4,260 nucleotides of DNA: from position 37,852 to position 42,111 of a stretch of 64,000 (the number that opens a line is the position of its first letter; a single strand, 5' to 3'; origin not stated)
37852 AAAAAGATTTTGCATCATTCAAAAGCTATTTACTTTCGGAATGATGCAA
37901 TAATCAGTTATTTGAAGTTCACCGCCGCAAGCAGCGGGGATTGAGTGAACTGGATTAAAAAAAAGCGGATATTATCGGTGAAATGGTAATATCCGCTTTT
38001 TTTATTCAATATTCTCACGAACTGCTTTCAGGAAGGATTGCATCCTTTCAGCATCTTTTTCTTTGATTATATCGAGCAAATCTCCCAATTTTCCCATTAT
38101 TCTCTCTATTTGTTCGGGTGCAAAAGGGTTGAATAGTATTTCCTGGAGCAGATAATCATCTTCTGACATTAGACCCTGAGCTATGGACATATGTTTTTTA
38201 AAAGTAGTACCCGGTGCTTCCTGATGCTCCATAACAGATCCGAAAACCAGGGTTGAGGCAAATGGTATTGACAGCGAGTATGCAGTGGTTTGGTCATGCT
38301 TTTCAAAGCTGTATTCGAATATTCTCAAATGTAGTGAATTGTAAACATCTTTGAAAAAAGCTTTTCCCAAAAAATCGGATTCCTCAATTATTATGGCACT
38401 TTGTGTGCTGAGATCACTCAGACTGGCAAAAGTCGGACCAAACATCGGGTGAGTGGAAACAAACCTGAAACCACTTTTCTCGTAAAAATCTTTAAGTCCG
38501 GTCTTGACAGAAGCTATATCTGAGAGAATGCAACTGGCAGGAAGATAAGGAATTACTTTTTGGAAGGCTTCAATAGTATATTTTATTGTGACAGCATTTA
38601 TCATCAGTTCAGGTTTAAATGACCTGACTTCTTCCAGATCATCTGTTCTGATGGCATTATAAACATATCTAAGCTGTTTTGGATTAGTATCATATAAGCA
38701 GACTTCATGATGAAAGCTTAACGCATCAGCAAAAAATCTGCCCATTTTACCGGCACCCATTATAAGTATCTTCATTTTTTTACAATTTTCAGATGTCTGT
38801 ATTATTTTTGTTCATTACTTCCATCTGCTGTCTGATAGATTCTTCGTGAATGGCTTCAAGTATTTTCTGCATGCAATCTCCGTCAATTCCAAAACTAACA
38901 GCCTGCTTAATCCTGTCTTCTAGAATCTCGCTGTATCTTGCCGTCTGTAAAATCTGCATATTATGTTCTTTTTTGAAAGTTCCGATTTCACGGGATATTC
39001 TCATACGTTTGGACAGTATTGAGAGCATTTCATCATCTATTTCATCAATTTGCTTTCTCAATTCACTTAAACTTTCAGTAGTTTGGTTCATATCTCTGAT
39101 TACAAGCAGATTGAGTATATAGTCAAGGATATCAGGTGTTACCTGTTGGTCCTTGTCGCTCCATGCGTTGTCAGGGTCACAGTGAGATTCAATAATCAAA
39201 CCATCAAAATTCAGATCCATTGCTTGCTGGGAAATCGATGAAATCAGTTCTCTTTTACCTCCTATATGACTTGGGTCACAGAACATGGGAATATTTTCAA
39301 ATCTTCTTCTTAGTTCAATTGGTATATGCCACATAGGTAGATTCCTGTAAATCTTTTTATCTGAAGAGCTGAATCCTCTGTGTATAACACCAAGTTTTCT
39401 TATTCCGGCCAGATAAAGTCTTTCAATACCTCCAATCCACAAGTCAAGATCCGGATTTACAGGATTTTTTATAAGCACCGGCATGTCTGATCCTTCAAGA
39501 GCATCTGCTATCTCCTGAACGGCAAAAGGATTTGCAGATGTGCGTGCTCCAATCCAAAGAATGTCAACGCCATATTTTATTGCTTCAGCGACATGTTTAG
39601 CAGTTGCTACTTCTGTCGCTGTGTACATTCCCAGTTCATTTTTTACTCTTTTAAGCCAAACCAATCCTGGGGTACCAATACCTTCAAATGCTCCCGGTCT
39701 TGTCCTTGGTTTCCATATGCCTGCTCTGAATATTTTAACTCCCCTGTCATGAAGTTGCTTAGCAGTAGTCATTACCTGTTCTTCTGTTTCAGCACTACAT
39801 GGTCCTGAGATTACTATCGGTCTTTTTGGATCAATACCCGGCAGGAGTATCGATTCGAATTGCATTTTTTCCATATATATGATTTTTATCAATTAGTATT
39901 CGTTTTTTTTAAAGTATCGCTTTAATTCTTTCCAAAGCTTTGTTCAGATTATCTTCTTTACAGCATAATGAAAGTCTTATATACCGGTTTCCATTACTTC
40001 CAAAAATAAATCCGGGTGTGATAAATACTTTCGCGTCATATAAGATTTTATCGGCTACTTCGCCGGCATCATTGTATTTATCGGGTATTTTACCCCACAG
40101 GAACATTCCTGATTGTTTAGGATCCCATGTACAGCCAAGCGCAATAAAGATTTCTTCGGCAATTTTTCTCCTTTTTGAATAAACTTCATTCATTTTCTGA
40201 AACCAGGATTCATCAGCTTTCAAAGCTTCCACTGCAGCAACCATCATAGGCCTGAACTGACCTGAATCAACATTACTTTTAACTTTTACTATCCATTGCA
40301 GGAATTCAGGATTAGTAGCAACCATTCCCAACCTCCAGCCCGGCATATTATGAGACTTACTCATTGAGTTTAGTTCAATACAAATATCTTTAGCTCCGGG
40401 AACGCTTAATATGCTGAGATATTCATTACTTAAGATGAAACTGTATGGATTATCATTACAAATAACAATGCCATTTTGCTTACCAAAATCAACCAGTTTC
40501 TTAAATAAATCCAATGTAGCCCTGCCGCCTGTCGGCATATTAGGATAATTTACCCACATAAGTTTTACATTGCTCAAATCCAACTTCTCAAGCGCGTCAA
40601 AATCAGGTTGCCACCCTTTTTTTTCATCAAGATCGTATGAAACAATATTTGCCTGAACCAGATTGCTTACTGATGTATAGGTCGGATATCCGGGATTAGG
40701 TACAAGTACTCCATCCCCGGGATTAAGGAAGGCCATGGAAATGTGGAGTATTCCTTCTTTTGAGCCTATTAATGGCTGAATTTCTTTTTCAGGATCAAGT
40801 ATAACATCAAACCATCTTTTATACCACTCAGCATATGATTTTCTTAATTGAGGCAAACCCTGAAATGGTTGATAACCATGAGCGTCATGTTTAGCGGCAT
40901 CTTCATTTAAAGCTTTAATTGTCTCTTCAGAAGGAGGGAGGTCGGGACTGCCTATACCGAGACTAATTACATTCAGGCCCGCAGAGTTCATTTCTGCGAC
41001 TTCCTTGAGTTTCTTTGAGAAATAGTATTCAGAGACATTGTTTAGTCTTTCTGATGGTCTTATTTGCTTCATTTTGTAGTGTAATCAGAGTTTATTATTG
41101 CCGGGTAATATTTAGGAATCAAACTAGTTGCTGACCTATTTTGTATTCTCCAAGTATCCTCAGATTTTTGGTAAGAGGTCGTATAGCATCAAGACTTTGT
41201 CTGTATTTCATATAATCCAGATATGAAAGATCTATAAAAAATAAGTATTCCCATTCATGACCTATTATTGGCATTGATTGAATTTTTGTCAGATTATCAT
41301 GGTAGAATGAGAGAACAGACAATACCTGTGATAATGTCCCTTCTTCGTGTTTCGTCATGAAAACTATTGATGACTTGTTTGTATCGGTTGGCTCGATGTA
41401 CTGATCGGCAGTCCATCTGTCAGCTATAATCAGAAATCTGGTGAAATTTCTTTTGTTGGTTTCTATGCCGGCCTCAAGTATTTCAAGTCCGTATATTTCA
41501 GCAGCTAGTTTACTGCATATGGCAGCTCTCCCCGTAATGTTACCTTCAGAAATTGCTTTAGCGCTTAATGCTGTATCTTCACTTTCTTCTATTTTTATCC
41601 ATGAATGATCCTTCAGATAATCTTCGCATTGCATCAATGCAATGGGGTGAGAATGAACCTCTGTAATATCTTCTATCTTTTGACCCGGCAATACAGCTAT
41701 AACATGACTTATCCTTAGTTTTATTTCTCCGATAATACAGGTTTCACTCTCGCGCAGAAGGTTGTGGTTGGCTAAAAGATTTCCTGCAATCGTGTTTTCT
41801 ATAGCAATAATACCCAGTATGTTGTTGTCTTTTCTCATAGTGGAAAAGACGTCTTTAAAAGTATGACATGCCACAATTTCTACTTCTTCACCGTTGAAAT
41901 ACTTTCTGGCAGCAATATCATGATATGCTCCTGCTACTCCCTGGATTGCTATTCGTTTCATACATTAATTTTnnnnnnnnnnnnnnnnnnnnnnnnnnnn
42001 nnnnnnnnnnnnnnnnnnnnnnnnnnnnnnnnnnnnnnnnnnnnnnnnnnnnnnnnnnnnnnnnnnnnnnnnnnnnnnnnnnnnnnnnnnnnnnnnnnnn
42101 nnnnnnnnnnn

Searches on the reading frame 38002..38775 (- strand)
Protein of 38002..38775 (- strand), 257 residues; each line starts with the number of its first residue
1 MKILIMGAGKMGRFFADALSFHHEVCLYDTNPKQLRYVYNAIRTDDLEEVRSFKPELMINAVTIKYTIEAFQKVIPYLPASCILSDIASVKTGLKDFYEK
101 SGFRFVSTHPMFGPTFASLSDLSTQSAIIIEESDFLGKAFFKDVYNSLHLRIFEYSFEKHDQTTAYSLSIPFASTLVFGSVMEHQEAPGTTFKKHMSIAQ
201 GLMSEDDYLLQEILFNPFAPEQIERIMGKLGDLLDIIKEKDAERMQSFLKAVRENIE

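Call 57: search_protein_families(library=pfam, max_evalue=0.0001, proteins=[window:38002-38775:-])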
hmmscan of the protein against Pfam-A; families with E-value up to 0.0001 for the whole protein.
window:38002-38775:- (257 aa): 1 family
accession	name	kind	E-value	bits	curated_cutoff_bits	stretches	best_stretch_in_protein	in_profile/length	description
PF02153.23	PDH_N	-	2.6e-10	40.5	26.5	1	21-117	10-114/154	Prephenate dehydrogenase, nucleotide-binding domain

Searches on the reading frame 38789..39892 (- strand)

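Call 57: search_protein_families(library=pfam, max_evalue=0.0001, proteins=[window:38789-39892:-])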
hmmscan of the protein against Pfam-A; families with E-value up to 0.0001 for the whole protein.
window:38789-39892:- (367 aa): 2 families
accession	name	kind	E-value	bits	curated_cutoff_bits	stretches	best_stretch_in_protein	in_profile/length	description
PF00793.26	DAHP_synth_1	-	3.3e-36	125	25.5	1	23-258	16-256/270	DAHP synthetase I family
PF01817.26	CM_2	-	2.8e-22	79.1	27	1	278-356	1-79/80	Chorismate mutase type II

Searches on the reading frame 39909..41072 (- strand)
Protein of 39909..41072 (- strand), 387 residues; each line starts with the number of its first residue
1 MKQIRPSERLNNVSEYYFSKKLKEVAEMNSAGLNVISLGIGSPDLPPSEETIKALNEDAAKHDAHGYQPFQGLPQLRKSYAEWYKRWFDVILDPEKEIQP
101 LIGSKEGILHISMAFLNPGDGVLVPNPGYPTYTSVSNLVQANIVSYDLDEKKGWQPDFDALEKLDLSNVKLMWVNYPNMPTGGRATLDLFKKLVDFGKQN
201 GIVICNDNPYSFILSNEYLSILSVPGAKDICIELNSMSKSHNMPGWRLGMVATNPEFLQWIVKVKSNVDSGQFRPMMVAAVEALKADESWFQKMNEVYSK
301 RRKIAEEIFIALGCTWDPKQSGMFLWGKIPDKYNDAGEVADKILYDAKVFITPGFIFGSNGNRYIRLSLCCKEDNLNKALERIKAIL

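Call 57: search_protein_families(library=pfam, max_evalue=0.0001, proteins=[window:39909-41072:-])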
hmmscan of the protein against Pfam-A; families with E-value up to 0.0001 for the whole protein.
window:39909-41072:- (387 aa): 1 family
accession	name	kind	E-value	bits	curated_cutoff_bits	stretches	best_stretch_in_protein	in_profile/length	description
PF00155.27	Aminotran_1_2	-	1.2e-60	206.1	19.7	1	34-383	2-361/361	Aminotransferase class I and II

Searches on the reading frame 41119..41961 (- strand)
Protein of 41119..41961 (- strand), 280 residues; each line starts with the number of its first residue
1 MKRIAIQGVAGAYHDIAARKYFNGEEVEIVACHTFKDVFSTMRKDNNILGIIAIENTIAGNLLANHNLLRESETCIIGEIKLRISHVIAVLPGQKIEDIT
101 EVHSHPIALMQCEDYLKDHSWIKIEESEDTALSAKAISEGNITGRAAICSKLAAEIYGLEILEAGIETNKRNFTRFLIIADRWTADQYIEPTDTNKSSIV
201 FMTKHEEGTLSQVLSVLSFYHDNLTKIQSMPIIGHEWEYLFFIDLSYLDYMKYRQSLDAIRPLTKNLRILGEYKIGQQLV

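Call 57: search_protein_families(library=pfam, max_evalue=0.0001, proteins=[window:41119-41961:-])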
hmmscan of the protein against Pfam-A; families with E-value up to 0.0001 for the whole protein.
window:41119-41961:- (280 aa): 1 family
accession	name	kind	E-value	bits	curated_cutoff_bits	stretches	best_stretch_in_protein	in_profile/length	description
PF00800.23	PDT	-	1.2e-52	178.8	25.2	1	4-181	1-178/181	Prephenate dehydratase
